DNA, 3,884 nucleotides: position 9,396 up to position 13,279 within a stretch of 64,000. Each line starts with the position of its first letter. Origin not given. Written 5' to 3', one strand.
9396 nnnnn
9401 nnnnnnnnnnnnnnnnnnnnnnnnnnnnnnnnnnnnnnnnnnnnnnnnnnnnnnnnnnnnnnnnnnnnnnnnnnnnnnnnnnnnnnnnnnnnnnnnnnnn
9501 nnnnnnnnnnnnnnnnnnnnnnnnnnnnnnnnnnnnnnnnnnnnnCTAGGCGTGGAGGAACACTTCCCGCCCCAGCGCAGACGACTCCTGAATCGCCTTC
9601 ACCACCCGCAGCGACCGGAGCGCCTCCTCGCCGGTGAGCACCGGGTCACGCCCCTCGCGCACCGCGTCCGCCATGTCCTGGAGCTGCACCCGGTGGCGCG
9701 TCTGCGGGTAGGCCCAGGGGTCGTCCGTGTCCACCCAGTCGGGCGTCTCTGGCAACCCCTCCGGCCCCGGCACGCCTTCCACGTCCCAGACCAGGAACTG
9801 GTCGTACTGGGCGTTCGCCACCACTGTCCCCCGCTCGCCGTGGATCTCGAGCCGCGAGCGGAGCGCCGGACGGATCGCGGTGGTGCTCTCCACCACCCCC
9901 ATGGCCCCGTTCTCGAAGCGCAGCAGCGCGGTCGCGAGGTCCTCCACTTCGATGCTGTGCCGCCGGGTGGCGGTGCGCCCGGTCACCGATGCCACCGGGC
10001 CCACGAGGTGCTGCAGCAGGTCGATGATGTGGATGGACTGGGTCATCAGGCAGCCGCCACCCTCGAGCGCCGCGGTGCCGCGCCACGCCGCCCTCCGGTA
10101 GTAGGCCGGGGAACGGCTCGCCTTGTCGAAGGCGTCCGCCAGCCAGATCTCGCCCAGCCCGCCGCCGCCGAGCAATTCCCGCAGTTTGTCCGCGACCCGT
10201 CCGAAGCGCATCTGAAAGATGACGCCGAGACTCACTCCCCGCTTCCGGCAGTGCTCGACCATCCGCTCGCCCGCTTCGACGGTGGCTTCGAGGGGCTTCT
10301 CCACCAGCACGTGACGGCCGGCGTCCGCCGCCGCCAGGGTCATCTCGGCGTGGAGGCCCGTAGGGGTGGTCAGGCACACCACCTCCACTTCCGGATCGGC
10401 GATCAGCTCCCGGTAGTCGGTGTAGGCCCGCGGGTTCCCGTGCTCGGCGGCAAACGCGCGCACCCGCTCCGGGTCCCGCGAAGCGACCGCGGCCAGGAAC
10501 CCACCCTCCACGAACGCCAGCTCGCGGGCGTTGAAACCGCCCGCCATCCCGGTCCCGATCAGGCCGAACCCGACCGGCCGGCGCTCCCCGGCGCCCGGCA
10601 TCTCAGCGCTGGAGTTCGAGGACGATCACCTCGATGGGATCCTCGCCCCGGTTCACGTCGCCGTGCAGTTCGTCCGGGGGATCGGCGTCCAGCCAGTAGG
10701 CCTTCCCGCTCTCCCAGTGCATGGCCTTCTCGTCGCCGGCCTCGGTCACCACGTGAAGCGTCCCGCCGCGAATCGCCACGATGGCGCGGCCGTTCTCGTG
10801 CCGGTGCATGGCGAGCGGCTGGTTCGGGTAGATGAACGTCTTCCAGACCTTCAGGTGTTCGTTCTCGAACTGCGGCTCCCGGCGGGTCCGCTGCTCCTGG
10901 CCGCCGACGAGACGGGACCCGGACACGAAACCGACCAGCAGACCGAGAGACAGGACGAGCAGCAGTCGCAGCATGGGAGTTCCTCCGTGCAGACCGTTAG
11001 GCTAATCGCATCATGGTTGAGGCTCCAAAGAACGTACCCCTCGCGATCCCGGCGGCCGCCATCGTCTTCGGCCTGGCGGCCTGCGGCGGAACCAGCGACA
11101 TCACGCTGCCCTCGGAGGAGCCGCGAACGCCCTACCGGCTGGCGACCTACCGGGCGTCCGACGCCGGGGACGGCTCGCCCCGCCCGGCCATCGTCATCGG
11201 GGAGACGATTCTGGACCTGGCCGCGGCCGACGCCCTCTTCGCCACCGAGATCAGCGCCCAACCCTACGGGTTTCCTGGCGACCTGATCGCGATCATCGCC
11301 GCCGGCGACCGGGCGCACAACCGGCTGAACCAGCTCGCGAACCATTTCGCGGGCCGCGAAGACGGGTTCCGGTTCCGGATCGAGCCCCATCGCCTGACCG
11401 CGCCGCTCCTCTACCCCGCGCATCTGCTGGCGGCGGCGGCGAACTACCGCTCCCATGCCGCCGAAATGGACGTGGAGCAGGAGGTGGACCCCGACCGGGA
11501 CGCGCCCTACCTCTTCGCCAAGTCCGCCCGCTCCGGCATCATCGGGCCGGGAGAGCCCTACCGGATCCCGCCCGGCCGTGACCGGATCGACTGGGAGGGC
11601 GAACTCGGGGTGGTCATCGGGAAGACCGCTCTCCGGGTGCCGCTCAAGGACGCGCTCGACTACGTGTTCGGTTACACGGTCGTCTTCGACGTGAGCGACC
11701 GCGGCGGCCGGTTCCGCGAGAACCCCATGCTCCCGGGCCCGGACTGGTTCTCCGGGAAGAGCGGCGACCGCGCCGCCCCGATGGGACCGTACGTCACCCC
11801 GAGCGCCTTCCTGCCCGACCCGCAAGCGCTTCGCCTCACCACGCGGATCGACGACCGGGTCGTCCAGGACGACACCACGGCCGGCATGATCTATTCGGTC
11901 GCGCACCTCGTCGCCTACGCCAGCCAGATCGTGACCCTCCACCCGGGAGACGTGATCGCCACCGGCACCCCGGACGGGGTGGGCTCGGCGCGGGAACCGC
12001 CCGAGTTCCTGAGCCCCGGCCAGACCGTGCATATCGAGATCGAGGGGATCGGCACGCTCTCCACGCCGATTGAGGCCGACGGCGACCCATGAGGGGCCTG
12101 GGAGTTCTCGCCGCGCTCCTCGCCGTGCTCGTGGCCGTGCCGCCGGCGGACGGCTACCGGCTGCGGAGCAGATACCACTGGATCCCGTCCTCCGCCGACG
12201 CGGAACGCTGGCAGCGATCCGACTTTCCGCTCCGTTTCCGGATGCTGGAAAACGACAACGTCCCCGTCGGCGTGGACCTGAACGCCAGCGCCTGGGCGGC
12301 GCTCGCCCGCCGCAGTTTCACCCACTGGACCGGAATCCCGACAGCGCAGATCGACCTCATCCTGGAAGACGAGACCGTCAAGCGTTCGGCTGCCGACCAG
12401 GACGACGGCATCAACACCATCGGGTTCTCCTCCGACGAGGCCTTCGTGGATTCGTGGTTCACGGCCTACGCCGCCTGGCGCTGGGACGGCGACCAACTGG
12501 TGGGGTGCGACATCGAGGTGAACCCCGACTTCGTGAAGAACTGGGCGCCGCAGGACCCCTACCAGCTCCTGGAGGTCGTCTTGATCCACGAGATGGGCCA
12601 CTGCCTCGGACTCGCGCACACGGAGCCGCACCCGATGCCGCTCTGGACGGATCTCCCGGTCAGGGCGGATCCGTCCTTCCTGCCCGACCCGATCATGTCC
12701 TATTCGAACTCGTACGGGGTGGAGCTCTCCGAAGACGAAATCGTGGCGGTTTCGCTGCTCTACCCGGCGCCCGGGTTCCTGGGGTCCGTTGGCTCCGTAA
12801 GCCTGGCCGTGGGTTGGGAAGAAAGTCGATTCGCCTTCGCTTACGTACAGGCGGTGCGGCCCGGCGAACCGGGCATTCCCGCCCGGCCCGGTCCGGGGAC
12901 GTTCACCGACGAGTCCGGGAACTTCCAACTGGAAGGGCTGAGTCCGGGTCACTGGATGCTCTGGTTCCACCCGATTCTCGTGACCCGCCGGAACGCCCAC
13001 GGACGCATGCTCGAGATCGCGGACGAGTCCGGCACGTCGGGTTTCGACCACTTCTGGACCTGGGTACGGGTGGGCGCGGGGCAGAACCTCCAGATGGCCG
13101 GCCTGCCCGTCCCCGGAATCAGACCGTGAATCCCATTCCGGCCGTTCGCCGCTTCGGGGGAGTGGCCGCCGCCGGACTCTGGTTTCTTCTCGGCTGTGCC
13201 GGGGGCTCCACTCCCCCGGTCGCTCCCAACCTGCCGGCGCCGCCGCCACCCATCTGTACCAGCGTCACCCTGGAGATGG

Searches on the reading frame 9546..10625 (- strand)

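Call 7: search_protein_families(library=pfam, proteins=[window:9546-10625:-], max_evalue=0.0001)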
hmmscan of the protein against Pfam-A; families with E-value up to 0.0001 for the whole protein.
window:9546-10625:- (359 aa): 3 families
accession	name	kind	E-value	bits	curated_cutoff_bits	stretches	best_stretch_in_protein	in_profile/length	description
PF22725.1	GFO_IDH_MocA_C3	-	4.3e-29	101.5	27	1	147-268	3-123/124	GFO/IDH/MocA C-terminal domain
PF01408.29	GFO_IDH_MocA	-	7.7e-26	91.6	24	1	19-136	2-119/120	Oxidoreductase family, NAD-binding Rossmann fold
PF02894.22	GFO_IDH_MocA_C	-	8.7e-26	91.5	22.9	1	149-355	1-216/218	Oxidoreductase family, C-terminal alpha/beta domain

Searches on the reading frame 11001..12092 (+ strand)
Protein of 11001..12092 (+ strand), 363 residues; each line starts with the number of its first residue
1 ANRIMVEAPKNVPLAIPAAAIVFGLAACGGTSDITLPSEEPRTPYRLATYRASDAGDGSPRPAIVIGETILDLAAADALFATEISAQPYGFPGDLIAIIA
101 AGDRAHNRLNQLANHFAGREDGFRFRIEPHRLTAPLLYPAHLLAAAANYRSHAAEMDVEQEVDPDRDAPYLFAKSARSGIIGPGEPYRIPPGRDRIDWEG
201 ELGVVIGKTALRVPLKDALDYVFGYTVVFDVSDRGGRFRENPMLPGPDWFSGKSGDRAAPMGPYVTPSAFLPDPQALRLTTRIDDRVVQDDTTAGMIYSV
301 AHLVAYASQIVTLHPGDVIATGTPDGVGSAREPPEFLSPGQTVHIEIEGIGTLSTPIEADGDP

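Call 7: search_protein_families(library=pfam, proteins=[window:11001-12092:+], max_evalue=0.0001)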
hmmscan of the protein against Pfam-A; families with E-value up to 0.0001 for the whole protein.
window:11001-12092:+ (363 aa): 1 family
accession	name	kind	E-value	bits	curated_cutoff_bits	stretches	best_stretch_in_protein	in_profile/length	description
PF01557.24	FAA_hydrolase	-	6.3e-62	209.5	23.9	1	144-357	4-213/214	Fumarylacetoacetate (FAA) hydrolase C-terminal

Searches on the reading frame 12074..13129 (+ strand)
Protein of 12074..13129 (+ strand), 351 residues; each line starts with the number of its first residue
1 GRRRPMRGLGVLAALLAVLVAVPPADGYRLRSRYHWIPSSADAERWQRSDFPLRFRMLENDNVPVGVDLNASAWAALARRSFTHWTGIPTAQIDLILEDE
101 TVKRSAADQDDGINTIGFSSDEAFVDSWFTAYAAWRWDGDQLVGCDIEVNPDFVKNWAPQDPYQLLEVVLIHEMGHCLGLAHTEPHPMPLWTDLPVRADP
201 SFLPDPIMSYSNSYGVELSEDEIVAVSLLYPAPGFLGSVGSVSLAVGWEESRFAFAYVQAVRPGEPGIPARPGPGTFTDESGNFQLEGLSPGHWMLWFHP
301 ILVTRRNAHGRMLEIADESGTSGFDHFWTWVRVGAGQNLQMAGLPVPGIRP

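Call 7: search_protein_families(library=pfam, proteins=[window:12074-13129:+], max_evalue=0.0001)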
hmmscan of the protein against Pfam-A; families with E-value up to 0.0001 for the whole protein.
window:12074-13129:+ (351 aa): 1 family
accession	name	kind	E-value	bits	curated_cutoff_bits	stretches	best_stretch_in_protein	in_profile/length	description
PF00413.30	Peptidase_M10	-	9e-05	22.8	24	0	152-184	102-126/159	Matrixin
